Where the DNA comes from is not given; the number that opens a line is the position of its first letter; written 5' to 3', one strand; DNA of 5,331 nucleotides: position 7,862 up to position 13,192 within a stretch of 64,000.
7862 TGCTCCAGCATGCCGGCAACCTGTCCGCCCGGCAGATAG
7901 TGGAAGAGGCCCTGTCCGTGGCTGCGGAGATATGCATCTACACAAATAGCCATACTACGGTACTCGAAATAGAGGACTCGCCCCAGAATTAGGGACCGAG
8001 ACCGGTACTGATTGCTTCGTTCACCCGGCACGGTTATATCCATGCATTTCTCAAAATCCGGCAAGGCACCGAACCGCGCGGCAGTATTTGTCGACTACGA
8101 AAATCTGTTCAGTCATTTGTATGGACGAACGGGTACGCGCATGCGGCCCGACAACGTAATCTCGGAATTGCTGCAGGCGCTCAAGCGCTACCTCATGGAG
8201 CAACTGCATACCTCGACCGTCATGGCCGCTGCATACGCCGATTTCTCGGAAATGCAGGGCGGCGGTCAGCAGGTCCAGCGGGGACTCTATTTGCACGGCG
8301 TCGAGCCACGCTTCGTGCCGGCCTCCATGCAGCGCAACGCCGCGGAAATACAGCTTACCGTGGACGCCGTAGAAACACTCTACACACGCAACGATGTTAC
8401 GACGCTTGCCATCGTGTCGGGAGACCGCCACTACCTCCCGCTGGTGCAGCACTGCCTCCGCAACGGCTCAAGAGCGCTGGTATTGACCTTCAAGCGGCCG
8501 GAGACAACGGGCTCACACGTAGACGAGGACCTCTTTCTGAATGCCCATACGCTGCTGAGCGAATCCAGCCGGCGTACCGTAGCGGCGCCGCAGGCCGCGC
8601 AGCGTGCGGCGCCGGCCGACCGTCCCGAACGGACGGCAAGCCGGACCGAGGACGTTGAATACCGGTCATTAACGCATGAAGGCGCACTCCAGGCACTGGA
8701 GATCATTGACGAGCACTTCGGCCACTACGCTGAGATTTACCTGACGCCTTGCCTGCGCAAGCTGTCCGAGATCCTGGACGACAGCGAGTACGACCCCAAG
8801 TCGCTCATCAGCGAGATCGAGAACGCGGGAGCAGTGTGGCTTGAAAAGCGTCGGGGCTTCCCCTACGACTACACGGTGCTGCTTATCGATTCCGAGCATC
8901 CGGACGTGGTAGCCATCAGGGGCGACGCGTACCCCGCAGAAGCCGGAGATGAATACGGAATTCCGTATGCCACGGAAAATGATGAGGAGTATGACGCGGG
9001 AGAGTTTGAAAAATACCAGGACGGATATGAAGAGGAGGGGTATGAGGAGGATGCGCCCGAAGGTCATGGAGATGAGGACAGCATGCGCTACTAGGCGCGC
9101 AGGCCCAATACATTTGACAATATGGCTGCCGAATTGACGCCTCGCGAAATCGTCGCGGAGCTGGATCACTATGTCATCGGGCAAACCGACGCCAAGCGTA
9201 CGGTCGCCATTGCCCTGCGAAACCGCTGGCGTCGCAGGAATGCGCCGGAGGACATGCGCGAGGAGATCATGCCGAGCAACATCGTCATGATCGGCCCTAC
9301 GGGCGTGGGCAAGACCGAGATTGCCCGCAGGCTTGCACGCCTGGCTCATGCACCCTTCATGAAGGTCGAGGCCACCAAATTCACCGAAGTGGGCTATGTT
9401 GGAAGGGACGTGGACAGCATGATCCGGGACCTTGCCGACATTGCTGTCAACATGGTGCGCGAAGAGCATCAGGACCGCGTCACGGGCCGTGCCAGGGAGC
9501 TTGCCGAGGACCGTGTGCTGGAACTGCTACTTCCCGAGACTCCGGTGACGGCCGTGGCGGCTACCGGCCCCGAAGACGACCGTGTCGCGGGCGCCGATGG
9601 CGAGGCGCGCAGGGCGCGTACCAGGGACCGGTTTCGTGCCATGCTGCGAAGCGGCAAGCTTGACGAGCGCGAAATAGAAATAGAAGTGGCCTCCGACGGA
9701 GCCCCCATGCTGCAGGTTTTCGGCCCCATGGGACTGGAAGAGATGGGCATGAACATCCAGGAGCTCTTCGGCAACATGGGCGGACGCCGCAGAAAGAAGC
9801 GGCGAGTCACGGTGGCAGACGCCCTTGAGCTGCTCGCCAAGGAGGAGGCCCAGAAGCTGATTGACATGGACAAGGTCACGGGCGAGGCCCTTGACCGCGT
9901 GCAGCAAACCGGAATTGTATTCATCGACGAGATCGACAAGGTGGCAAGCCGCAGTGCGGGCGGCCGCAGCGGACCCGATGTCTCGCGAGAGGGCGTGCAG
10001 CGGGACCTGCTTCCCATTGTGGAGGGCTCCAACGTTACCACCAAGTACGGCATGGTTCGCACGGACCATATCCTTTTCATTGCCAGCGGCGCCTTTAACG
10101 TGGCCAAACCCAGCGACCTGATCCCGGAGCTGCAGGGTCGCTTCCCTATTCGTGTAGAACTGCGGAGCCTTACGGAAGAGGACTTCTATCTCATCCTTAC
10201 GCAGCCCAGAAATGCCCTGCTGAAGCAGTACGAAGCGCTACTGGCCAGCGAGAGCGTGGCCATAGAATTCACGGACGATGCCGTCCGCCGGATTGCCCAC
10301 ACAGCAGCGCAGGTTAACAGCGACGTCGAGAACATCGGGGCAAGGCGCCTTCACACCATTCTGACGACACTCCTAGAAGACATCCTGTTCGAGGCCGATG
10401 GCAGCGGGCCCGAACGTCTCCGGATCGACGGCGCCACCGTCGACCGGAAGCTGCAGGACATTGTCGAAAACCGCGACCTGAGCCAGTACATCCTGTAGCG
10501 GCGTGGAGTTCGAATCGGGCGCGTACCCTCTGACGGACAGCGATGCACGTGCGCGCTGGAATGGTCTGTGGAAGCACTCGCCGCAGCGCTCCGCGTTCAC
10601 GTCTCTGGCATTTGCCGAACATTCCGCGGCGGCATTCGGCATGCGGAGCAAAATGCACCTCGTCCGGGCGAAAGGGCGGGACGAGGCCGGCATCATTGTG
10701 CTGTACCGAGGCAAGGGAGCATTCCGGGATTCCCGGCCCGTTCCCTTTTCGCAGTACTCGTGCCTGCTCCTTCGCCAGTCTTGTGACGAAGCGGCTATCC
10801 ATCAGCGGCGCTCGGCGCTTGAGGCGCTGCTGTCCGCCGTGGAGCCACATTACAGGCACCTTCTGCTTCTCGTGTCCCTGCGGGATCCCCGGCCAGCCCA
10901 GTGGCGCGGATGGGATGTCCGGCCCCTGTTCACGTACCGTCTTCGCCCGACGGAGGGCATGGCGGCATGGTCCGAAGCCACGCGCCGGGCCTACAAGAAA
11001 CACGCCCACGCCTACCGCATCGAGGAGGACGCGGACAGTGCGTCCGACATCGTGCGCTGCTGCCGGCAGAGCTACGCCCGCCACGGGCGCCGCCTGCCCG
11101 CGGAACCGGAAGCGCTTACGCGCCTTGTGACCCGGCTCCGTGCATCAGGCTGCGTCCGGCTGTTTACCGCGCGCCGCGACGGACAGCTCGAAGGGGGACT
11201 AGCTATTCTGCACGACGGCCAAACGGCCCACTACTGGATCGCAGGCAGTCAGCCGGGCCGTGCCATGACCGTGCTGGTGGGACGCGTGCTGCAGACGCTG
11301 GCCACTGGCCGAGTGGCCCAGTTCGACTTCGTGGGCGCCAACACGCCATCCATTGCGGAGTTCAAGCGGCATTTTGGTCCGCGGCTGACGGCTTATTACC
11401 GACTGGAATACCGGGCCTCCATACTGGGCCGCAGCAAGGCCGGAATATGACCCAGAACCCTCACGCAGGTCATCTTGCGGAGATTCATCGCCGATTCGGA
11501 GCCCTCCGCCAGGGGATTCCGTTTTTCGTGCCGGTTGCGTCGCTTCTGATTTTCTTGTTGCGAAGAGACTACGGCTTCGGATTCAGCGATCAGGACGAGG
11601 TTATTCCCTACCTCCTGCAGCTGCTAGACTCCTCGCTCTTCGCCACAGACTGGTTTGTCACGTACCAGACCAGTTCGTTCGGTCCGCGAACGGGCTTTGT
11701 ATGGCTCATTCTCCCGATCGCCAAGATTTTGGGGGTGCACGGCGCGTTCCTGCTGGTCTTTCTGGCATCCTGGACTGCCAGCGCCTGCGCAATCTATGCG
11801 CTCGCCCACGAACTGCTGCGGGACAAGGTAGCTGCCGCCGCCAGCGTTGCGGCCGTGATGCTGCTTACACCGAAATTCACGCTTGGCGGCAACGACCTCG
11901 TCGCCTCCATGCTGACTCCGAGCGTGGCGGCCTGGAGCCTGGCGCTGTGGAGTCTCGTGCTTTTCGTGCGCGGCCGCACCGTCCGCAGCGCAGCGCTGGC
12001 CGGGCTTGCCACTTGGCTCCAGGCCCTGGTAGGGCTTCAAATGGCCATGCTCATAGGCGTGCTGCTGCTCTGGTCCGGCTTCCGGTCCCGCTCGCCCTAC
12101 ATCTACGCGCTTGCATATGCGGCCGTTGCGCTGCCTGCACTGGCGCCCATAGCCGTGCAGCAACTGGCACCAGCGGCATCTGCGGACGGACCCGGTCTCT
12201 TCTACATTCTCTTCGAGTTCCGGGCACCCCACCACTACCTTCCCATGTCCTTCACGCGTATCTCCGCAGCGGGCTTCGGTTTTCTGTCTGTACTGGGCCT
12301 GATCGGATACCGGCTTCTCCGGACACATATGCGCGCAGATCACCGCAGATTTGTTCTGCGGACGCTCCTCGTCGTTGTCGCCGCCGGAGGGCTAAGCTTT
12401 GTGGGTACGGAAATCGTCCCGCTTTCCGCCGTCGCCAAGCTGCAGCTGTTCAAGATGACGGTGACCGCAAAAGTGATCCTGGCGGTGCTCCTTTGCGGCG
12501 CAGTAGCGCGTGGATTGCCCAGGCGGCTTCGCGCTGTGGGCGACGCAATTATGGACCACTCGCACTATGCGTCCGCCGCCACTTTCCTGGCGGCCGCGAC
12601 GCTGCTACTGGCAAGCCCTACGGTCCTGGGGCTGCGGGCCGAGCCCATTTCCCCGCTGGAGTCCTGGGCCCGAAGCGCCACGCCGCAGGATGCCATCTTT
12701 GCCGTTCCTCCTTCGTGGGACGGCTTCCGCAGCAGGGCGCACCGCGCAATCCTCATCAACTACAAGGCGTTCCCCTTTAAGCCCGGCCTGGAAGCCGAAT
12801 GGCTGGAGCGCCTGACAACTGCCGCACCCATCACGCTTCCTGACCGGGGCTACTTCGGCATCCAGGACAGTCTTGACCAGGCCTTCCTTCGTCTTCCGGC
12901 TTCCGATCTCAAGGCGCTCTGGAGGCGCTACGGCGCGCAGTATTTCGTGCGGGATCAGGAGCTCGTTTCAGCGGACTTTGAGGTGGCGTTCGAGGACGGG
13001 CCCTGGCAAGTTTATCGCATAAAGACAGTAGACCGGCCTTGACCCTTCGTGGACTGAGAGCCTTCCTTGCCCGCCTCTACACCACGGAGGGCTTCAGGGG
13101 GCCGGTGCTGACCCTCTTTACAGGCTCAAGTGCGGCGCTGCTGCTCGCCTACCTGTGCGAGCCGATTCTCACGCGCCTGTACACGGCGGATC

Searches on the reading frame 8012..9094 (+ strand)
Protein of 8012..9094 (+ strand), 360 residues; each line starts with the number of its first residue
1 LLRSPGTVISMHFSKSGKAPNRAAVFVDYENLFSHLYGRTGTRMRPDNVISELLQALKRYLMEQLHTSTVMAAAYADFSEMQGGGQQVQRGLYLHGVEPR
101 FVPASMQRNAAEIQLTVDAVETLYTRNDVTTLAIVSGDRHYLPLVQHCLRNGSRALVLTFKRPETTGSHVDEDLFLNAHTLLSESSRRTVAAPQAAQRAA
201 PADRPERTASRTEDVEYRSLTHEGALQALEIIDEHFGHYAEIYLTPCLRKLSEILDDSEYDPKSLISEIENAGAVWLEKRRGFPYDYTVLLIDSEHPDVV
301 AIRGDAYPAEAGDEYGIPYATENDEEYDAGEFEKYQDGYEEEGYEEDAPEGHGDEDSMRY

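Call 7: search_protein_families(library=pfam, proteins=[window:8012-9094:+], max_evalue=0.00001)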
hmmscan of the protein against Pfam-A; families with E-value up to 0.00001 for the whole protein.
window:8012-9094:+ (360 aa): 1 family
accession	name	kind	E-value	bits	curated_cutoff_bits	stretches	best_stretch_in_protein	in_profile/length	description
PF01936.24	NYN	-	1.1e-15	58.9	24.2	1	22-168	1-133/145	NYN domain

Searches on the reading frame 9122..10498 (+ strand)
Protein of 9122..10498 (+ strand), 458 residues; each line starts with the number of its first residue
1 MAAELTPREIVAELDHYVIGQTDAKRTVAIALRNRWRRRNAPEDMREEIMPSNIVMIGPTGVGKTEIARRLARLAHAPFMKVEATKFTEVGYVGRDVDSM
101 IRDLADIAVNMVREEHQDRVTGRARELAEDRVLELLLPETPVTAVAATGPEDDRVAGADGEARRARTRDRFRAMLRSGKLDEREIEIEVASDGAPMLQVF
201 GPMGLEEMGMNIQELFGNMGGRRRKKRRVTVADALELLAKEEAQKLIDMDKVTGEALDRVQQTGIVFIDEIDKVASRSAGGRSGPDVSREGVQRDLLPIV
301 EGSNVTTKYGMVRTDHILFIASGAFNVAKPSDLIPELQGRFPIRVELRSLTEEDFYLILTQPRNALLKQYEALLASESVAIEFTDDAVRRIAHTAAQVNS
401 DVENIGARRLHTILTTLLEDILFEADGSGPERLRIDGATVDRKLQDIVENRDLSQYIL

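Call 7: search_protein_families(library=pfam, proteins=[window:9122-10498:+], max_evalue=0.00001)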
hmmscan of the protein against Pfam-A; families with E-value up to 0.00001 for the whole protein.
window:9122-10498:+ (458 aa): 4 families
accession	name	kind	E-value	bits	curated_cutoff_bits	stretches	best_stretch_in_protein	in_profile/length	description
PF07724.20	AAA_2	-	1.1e-34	120.2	27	1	205-344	19-166/166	AAA domain (Cdc48 subfamily)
PF00004.35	AAA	-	1.1e-14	55.5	21.2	1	251-347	44-129/131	ATPase family associated with various cellular activities (AAA)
PF07728.20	AAA_5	-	5.5e-07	30.1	22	0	53-89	1-38/139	AAA domain (dynein-related subfamily)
PF13401.12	AAA_22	-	8.8e-06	26.5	27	0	53-99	7-56/130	AAA domain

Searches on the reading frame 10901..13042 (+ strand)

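Call 7: search_protein_families(library=pfam, proteins=[window:10901-13042:+], max_evalue=0.00001)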
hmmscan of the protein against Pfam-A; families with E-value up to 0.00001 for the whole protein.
window:10901-13042:+ (713 aa): 1 family
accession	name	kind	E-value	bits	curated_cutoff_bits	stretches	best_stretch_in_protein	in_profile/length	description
PF20604.3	DUF6798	-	7.3e-15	54.9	26.9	1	586-639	6-59/61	Domain of unknown function (DUF6798)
